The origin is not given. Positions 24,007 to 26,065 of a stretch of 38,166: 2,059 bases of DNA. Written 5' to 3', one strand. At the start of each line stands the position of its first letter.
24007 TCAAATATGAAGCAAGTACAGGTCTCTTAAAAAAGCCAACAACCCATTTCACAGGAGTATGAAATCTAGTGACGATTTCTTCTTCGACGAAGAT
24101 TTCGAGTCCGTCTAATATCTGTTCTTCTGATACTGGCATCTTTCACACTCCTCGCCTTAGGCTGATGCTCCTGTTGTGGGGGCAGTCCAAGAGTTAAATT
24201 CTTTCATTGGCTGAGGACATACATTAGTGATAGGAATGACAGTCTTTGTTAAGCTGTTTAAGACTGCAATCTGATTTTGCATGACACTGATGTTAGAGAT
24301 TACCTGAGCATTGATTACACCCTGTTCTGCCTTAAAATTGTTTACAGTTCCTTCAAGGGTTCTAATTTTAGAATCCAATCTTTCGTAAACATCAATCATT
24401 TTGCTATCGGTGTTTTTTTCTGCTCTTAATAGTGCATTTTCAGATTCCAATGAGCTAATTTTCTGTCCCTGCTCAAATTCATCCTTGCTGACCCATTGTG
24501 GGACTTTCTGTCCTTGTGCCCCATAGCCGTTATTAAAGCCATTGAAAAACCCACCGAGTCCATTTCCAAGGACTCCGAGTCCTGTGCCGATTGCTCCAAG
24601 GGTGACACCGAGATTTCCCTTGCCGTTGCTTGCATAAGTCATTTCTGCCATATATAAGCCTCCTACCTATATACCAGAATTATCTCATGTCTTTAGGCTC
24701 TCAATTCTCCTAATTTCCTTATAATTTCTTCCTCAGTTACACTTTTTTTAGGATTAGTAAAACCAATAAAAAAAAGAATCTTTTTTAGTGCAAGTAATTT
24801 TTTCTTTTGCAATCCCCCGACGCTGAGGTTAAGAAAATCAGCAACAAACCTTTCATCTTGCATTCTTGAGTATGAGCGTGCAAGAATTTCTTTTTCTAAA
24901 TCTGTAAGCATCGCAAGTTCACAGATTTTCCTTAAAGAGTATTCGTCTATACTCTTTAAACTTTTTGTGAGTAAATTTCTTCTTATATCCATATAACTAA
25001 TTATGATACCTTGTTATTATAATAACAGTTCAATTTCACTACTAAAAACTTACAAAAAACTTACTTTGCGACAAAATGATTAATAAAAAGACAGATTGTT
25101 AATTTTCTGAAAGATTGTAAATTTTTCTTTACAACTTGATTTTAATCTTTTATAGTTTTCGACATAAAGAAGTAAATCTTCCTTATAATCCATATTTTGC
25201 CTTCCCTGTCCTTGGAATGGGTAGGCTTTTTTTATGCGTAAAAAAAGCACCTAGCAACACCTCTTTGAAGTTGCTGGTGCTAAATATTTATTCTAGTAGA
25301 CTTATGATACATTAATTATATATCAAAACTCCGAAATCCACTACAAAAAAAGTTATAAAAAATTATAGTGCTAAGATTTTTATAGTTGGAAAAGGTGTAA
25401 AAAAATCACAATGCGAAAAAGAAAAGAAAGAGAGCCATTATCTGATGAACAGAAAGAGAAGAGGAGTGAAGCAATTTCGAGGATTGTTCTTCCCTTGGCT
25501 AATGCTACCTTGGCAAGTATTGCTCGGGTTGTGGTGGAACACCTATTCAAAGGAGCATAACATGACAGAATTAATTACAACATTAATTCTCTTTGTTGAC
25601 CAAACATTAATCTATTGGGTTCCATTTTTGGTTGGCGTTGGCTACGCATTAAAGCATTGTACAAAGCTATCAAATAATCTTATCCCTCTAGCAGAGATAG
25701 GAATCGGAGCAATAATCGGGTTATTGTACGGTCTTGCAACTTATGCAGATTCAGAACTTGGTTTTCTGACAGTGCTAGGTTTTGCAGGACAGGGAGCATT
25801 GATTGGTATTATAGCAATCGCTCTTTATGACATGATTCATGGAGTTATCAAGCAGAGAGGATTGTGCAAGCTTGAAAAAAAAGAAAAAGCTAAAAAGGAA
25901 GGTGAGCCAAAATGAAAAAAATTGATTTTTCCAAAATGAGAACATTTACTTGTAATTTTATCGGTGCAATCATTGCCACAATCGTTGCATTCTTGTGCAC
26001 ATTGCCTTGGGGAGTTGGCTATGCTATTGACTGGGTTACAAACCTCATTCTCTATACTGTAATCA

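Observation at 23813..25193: Reverse-oriented cassette between tail and lysis modules: sigma-r4-like regulator, glycine-zipper/coiled-coil membrane protein and a 108-aa unknown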

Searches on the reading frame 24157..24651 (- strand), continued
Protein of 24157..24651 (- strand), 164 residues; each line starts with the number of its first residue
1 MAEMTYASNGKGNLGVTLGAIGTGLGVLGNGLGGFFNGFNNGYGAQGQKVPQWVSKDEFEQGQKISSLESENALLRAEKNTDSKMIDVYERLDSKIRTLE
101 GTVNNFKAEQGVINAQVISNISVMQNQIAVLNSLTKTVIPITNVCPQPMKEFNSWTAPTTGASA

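Call 73: search_protein_families(library=pfam, alignment_id=A5, max_evalue=0.01)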
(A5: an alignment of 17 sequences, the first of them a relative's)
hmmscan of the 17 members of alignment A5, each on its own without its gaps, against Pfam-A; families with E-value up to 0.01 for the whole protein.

A. member 1, L044:8871-9170:+ (99 aa): 1 family
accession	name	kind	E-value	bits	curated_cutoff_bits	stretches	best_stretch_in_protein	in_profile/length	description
PF02915.23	Rubrerythrin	-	0.004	18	22.8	1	11-58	7-53/137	Rubrerythrin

B. families by the number of members that match (of 17 scanned): 7 families
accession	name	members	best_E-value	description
PF02915.23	Rubrerythrin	9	1.9e-06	Rubrerythrin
PF00210.30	Ferritin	3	4.9e-05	Ferritin-like domain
PF18728.6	HEPN_AbiV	1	0.00066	AbiV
PF09321.15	DUF1978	1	0.002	Domain of unknown function (DUF1978)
PF22928.2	INTS1_R4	1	0.0041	Integrator complex subunit 1, R4 domain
PF03232.19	COQ7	1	0.0048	Ubiquinone biosynthesis protein COQ7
PF09711.16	Cas_Csn2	1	0.006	CRISPR-associated protein (Cas_Csn2)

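Call 75: list_cluster_members(proteins=[window:24157-24651:-, window:23813-24139:-, window:24693-24992:-, P0002, P0037, P0041, P0055, P0080, P0082, P0097])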
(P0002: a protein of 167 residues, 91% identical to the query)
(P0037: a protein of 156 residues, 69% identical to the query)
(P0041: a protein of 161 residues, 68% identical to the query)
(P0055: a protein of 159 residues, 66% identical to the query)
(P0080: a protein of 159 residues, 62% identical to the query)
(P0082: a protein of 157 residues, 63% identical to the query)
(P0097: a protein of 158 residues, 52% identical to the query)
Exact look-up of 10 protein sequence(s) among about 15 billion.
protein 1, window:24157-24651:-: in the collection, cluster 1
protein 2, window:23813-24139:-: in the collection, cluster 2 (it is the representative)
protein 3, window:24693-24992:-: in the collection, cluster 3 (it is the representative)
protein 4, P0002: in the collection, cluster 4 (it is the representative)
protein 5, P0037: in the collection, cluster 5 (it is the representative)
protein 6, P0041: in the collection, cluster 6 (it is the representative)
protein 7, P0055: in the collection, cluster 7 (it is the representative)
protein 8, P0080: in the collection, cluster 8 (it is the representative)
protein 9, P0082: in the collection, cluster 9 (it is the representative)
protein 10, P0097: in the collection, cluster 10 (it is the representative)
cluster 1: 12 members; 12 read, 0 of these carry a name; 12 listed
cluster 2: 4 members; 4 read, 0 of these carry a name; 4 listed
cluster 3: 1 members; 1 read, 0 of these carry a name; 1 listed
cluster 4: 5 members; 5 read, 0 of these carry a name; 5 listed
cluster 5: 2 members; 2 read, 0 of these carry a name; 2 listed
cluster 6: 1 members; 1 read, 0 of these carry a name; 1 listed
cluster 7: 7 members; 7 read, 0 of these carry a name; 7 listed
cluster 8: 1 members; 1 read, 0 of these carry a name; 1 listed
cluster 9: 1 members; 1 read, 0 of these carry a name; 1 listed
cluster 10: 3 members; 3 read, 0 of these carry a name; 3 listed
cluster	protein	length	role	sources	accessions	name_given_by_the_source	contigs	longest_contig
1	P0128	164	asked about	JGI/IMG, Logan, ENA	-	-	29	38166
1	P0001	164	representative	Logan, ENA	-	-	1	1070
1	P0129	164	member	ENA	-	-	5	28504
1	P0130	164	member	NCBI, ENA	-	-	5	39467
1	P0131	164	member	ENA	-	-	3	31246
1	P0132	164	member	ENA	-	-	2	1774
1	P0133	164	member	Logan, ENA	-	-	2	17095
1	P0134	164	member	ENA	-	-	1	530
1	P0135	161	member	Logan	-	-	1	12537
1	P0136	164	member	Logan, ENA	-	-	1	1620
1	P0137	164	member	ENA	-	-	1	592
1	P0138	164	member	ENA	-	-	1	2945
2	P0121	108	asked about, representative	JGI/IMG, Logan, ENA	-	-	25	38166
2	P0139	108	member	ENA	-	-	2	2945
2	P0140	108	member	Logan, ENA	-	-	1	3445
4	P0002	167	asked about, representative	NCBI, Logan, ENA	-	-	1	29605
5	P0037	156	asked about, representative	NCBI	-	-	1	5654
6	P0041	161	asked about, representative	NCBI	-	-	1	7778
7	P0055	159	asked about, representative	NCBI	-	-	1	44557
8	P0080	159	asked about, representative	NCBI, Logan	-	-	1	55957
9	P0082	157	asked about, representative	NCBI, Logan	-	-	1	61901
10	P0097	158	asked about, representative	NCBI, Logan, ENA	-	-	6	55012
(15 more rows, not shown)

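Call 79: search_protein_representatives(alignment_id=A1)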
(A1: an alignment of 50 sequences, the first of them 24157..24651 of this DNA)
Query: 50 sequences, 160 profile positions. Proteins with E-value up to 0.001 (for the whole library): 904; up to 1e-10: 449; up to 1e-30: 55. The best 150 are listed.
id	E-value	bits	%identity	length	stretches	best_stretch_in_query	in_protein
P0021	6.9e-79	279.6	-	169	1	1-160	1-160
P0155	4.8e-58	211.9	-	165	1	4-159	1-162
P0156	4.8e-56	205.4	-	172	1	4-156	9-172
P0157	7.7e-56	204.7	-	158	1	3-160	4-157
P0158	5.3e-50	185.7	-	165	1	1-160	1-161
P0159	5.5e-50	185.7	-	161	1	1-160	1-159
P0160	5.8e-50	185.6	-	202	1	1-155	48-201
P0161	6.0e-49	182.3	-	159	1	3-159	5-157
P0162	5.0e-48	179.3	-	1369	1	3-158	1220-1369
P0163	1.1e-47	178.2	-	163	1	3-159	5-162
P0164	4.8e-47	176.1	-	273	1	1-160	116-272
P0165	1.1e-46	175.0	-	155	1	1-156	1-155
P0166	6.3e-46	172.5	-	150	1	1-142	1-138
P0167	1.1e-44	168.4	-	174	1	1-160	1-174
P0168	1.9e-44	167.7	-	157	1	4-156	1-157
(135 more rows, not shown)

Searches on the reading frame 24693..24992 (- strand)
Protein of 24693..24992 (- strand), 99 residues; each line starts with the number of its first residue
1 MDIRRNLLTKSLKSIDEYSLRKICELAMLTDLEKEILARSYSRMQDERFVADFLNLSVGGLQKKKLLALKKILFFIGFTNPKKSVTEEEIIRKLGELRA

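Call 4: search_protein_families(library=pfam, proteins=[window:24693-24992:-], max_evalue=1)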
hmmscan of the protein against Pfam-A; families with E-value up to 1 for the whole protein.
window:24693-24992:- (99 aa): 0 families

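Call 5: search_protein_families(library=phrogs, proteins=[window:24693-24992:-], max_evalue=0.1)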
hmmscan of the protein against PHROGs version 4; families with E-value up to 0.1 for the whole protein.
window:24693-24992:- (99 aa): 1 family
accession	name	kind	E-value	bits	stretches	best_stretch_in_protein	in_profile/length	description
phrog_7137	-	unknown function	0.096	13.8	0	9-58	86-135/156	-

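Call 8: search_protein_families(library=ncbifam, proteins=[window:24693-24992:-], max_evalue=0.1)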
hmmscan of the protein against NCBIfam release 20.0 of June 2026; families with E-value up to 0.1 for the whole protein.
window:24693-24992:- (99 aa): 0 families

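Call 12: find_homologous_proteins(query=window:24693-24992:-)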
Query window:24693-24992:- (99 aa): 5 proteins with E <= 0.001 among 9 candidates.
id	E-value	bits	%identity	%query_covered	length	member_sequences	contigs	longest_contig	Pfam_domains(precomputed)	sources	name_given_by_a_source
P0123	4.5e-54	198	100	100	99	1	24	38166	-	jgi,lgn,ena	-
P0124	6.8e-54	197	99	100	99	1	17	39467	-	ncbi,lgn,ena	-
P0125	1.1e-53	197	99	100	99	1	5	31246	-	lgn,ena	-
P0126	3.0e-39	151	93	83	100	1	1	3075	-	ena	-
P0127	2.9e-22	96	59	95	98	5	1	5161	-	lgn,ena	-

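Call 24: search_protein_families(library=padloc, proteins=[window:24693-24992:-], max_evalue=1)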
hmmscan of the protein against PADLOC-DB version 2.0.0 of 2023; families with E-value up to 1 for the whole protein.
window:24693-24992:- (99 aa): 0 families

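Call 28: search_protein_families(library=pfam, alignment_id=A3, max_evalue=0.01)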
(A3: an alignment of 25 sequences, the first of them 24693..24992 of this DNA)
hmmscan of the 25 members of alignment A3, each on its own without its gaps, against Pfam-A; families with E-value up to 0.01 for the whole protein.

A. member 1, window:24693-24992:- (99 aa): 0 families

B. families by the number of members that match (of 25 scanned): 18 families
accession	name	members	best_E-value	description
PF13384.12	HTH_23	5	5.3e-06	Homeodomain-like domain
PF08281.18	Sigma70_r4_2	5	0.00011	Sigma-70, region 4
PF04545.22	Sigma70_r4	4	3.7e-05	Sigma-70, region 4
PF00196.25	GerE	3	2.4e-05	Bacterial regulatory proteins, luxR family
PF13518.12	HTH_28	3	0.0012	Helix-turn-helix domain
PF08765.17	Mor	2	0.00069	Mor transcription activator family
PF13412.12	HTH_24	2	0.0015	Winged helix-turn-helix DNA-binding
PF00165.29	HTH_AraC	2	0.0074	Bacterial regulatory helix-turn-helix proteins, AraC family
PF07638.17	Sigma70_ECF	1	8.1e-06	ECF sigma factor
PF01047.28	MarR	1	0.0008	MarR family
PF01371.25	Trp_repressor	1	0.00091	Trp repressor protein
PF02796.21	HTH_7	1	0.0025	Helix-turn-helix domain of resolvase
PF01325.25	Fe_dep_repress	1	0.0026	Iron dependent repressor, N-terminal DNA binding domain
PF12802.13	MarR_2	1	0.0028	MarR family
PF13936.12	HTH_38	1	0.0045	Helix-turn-helix domain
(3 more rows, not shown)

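Call 29: search_solved_structures(query=A3, max_evalue=1)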
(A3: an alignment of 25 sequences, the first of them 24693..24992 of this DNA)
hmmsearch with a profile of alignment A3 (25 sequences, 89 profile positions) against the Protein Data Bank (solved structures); distinct sequences matched with E-value up to 1: 102 (the best 60 are shown).
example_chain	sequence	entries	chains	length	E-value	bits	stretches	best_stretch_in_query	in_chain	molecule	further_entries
8vd6_A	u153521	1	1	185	2.9e-24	88.2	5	33-60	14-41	CAP REPEAT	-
8hno_A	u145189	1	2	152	4.2e-07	33.3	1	21-85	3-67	Archaeal transcription regulator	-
2lvs_A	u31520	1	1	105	5.7e-07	32.8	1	25-68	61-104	Putative uncharacterized protein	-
8hnp_A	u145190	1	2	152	9.1e-07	32.2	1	21-85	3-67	Archaeal transcription regulator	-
3hug_A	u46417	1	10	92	1.4e-05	28.4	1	22-77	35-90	RNA polymerase sigma factor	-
7vim_A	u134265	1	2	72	1.9e-05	27.9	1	25-71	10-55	Protein EsrB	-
3clo_A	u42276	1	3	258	2e-05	27.9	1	24-68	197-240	Transcriptional regulator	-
6dv9_F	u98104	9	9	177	3.1e-05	27.3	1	22-77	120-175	ECF RNA polymerase sigma factor SigL | RNA polymerase sigma factor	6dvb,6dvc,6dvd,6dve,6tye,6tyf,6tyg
1zlj_A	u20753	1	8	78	3.4e-05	27.1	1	24-68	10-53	Dormancy Survival Regulator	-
1s7o_A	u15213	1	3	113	4.6e-05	26.7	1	22-69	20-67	Hypothetical UPF0122 protein SPy1201/SpyM3_0842/SPs1042/spyM18_1152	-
1zlk_A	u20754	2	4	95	5.7e-05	26.4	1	24-68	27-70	Dormancy Survival Regulator | TWO COMPONENT TRANSCRIPTIONAL REGULATORY PROTEIN DEVR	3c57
4zmr_A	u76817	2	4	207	0.00015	25.1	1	25-69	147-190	Response regulator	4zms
4hye_A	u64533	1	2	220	0.00016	24.9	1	25-69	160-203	Response regulator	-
3tgn_A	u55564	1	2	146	0.0002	24.7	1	21-67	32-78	Adc operon repressor AdcR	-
7bca_A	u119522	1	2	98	0.00022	24.5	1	25-70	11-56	KORA domain-containing protein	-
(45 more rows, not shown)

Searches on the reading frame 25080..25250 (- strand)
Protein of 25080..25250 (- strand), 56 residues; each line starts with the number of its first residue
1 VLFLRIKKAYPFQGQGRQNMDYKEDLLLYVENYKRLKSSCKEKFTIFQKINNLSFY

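Call 4: search_protein_families(library=pfam, proteins=[window:25080-25250:-], max_evalue=1)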
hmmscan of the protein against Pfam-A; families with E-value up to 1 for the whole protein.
window:25080-25250:- (56 aa): 0 families

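Call 5: search_protein_families(library=phrogs, proteins=[window:25080-25250:-], max_evalue=0.1)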
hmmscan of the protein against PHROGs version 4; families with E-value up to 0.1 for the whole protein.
window:25080-25250:- (56 aa): 1 family
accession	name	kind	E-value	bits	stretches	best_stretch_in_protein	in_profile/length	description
phrog_3194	-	unknown function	0.076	13.9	1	23-53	14-43/57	-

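Call 8: search_protein_families(library=ncbifam, proteins=[window:25080-25250:-], max_evalue=0.1)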
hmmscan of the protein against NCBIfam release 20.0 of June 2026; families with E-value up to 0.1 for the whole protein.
window:25080-25250:- (56 aa): 0 families

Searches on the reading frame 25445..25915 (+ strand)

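Call 4: search_protein_families(library=pfam, proteins=[window:25445-25915:+], max_evalue=1)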
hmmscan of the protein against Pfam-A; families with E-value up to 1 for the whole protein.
window:25445-25915:+ (156 aa): 1 family
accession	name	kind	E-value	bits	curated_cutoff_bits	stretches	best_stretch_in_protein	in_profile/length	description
PF16079.10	Phage_holin_5_2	-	2e-06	28.4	29.2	1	59-131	2-73/76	Phage holin family Hol44, in holin superfamily V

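Call 5: search_protein_families(library=phrogs, proteins=[window:25445-25915:+], max_evalue=0.1)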
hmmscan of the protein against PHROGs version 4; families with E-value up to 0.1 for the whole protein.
window:25445-25915:+ (156 aa): 3 families
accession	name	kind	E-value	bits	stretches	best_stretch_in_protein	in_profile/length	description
phrog_1129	-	lysis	2.7e-09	37.9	1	47-137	3-83/86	holin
phrog_1299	-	lysis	4.1e-05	24.3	1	56-143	11-92/100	holin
phrog_12522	-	unknown function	0.098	14.1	0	50-112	5-67/108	-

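Call 8: search_protein_families(library=ncbifam, proteins=[window:25445-25915:+], max_evalue=0.1)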
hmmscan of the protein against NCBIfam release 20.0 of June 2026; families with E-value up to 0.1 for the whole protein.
window:25445-25915:+ (156 aa): 1 family
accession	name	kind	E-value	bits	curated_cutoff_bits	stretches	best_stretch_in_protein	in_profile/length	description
NF010415.0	PRK13841.1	subfamily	0.052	12.7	517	1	67-136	213-278/393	conjugal transfer protein TrbL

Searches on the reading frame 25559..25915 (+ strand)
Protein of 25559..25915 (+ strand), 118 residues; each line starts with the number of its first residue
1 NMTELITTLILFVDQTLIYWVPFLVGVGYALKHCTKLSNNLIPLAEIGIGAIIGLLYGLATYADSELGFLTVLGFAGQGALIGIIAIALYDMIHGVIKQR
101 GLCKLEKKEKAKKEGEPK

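Call 56: find_related_loci(query=window:25559-25915:+, collection=viral_contigs, flank=7000)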
Query window:25559-25915:+ (118 aa) in viral_contigs; peptide patterns used: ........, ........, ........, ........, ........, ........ (x = any residue, [..] = any of these).
246 stretches matched a pattern, but none encodes a relative of the query by tblastn (E <= 1e-3).
